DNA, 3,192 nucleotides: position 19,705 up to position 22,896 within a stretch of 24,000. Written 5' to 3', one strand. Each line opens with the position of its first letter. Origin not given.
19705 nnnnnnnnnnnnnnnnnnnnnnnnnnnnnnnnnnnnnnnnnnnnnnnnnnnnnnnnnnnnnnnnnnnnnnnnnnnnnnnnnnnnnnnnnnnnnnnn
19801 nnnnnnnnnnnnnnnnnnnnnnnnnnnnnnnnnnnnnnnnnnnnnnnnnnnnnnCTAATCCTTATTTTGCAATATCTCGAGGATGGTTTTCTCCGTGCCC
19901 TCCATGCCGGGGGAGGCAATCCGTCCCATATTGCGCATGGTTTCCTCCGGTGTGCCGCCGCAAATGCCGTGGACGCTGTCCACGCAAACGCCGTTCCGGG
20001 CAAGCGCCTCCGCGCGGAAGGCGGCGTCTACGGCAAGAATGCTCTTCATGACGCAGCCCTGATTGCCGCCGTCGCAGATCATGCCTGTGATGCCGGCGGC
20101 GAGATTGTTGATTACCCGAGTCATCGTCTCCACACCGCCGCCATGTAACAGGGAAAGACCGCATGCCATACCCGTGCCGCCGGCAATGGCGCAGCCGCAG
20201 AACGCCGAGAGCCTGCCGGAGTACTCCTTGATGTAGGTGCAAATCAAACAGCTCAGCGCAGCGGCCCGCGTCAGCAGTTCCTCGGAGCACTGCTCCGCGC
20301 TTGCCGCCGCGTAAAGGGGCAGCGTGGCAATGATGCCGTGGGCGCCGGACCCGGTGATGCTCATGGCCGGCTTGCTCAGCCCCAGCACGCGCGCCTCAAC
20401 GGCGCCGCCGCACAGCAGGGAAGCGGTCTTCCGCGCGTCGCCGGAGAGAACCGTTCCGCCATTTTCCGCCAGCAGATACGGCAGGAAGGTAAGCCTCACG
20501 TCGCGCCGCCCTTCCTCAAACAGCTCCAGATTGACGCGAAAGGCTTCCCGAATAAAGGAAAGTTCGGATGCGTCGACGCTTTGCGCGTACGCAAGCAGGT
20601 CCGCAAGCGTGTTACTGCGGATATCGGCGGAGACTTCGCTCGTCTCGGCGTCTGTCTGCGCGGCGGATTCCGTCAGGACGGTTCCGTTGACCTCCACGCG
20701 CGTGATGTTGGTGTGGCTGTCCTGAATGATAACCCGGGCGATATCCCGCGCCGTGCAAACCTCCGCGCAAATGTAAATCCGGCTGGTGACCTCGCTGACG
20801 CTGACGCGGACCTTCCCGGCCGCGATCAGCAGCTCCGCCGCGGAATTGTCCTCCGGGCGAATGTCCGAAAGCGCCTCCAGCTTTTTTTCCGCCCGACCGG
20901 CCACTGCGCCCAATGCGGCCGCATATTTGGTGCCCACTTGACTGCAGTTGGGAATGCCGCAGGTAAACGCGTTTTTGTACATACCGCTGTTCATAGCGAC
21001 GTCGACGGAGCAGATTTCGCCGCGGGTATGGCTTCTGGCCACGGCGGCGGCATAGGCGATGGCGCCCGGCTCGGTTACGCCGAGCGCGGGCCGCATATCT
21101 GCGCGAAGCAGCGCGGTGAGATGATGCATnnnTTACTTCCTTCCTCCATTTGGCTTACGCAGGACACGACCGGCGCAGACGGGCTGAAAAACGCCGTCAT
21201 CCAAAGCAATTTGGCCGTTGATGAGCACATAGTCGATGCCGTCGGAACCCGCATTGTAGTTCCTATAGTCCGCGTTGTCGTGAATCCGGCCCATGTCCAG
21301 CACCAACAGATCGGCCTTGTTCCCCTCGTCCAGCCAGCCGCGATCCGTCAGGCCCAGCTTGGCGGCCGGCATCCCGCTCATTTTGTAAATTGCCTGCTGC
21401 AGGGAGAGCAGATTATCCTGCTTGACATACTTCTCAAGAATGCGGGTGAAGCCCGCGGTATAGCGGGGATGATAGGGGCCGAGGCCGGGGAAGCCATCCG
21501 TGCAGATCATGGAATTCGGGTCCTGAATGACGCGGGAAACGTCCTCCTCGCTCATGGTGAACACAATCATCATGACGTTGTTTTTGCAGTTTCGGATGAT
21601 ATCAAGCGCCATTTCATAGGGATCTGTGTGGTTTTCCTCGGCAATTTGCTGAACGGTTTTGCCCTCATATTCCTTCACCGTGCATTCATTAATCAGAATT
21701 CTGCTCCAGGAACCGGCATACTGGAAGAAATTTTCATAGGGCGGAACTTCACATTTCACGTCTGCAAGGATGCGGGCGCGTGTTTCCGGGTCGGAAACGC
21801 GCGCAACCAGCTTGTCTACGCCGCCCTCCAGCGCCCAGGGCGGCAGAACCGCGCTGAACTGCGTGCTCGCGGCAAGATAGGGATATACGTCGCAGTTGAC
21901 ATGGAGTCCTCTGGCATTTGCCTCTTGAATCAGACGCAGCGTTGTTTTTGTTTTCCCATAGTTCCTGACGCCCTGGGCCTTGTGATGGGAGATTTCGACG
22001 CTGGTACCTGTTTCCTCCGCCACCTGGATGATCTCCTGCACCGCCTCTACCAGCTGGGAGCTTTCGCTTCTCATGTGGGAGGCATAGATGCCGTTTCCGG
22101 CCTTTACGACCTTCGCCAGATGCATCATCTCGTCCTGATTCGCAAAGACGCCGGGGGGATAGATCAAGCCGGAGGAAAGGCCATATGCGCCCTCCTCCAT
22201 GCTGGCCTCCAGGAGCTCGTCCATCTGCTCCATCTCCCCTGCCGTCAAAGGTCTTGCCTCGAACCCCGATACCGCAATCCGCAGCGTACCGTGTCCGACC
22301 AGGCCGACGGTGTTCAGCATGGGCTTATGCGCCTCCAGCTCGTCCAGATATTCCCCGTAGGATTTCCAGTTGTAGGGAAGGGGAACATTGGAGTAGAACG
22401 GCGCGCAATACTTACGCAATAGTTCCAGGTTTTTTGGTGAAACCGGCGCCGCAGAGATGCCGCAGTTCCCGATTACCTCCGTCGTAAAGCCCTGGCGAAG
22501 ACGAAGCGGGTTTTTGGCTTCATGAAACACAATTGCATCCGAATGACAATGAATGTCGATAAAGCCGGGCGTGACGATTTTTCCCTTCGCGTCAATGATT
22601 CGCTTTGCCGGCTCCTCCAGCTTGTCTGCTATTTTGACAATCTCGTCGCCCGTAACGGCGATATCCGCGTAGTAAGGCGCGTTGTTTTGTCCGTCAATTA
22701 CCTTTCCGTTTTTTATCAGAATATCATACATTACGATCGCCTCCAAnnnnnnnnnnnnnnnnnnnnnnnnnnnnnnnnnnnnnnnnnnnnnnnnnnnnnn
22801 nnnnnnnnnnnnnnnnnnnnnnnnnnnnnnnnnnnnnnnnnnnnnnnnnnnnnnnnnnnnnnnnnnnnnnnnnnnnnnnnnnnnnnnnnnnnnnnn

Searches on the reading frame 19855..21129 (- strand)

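Call 10: search_protein_families(library=pfam, proteins=[window:19855-21129:-], max_evalue=0.001)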
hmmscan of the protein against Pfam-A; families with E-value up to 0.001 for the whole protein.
window:19855-21129:- (424 aa): 1 family
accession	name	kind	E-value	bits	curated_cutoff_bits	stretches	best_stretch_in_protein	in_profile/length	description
PF03313.21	SDH_alpha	-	1.3e-43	150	26.4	1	82-418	2-260/260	Serine dehydratase alpha chain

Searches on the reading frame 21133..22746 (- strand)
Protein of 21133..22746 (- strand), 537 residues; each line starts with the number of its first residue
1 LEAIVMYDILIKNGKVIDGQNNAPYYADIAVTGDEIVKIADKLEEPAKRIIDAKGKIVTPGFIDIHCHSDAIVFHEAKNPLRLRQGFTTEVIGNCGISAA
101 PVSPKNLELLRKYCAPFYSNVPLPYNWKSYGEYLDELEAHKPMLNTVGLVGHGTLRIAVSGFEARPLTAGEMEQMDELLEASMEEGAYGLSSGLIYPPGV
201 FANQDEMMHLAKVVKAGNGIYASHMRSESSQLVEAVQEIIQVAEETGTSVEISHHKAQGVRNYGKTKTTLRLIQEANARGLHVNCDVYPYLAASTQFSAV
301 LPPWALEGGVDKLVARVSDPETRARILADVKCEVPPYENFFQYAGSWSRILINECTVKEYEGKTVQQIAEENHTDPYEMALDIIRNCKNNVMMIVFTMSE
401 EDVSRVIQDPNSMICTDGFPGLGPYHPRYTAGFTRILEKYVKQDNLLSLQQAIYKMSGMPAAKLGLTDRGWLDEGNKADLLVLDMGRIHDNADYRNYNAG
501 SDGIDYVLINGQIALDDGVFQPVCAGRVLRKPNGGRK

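Call 10: search_protein_families(library=pfam, proteins=[window:21133-22746:-], max_evalue=0.001)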
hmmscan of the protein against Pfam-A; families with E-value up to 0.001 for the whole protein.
window:21133-22746:- (537 aa): 2 families
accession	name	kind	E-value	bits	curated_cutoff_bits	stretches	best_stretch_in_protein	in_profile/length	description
PF07969.17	Amidohydro_3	-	8.2e-24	85.3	29.7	1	49-513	1-470/472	Amidohydrolase family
PF01979.26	Amidohydro_1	-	5.1e-11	42.8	25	1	411-513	244-344/345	Amidohydrolase family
